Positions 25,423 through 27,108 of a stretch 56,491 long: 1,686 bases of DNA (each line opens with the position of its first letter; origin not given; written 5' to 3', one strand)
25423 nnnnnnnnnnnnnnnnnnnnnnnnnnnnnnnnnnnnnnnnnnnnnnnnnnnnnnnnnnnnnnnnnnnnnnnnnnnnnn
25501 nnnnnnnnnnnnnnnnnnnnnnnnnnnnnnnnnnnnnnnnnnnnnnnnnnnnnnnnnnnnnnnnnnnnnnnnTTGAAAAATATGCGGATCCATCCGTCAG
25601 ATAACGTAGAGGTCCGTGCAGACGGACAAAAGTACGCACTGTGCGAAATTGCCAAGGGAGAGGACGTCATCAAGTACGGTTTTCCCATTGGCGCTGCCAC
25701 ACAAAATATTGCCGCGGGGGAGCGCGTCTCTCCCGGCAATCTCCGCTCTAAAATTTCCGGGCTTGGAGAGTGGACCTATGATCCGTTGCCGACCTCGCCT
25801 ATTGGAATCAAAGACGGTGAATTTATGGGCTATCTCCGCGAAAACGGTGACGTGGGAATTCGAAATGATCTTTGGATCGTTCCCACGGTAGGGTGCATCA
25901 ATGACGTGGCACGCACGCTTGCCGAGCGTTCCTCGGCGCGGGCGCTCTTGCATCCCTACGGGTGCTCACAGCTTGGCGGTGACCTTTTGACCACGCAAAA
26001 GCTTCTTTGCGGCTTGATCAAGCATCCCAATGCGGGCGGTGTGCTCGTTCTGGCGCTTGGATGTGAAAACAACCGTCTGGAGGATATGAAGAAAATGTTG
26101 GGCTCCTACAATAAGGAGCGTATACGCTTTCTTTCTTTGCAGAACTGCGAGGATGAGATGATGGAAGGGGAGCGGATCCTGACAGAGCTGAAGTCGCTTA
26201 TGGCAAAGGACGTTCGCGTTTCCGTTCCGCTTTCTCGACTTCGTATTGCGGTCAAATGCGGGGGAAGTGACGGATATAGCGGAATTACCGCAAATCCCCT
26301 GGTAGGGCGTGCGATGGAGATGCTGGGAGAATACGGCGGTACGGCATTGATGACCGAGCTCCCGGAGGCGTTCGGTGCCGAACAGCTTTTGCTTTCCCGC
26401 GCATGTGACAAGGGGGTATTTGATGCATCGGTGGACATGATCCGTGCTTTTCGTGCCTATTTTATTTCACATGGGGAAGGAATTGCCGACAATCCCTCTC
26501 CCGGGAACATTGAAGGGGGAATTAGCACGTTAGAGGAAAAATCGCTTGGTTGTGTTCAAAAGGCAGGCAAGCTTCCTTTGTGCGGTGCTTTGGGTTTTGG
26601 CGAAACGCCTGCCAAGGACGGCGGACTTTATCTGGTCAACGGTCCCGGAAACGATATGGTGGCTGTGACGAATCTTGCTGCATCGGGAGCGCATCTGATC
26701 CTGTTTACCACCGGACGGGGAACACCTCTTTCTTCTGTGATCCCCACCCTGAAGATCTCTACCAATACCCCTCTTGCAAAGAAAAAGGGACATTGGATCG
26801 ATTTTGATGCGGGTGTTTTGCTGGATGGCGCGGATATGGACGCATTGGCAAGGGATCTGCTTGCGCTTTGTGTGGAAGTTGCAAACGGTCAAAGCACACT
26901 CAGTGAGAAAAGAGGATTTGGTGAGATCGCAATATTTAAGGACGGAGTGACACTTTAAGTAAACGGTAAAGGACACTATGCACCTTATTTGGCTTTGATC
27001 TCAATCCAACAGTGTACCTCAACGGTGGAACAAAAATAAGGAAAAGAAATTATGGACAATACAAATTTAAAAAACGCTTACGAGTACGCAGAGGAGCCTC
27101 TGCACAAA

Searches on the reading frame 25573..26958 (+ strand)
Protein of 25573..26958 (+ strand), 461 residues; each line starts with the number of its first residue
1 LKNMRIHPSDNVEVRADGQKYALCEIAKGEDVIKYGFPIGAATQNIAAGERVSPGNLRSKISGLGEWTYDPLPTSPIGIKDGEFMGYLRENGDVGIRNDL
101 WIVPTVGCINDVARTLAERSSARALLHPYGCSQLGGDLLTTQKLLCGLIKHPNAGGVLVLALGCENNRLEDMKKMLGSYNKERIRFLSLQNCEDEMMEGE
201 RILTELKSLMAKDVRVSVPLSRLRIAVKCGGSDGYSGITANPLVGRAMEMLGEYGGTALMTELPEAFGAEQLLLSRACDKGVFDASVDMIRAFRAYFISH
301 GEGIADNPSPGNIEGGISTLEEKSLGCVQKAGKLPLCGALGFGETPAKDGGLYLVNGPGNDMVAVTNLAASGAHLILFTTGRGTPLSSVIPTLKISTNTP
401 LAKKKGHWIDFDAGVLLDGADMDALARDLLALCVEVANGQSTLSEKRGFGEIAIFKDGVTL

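Call 80: search_protein_families(library=pfam, proteins=[window:25573-26958:+])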
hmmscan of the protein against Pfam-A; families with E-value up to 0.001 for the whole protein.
window:25573-26958:+ (461 aa): 2 families
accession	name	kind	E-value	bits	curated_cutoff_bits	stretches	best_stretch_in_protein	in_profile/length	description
PF20629.2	GD_AH_C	-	8.2e-89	297.5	26.8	1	220-459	1-241/242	D-galactarate/Altronate dehydratase, C-terminal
PF04295.18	GD_AH_second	-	6.2e-39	133.6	27.3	1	86-206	1-131/136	D-galactarate dehydratase/Altronate hydrolase, second domain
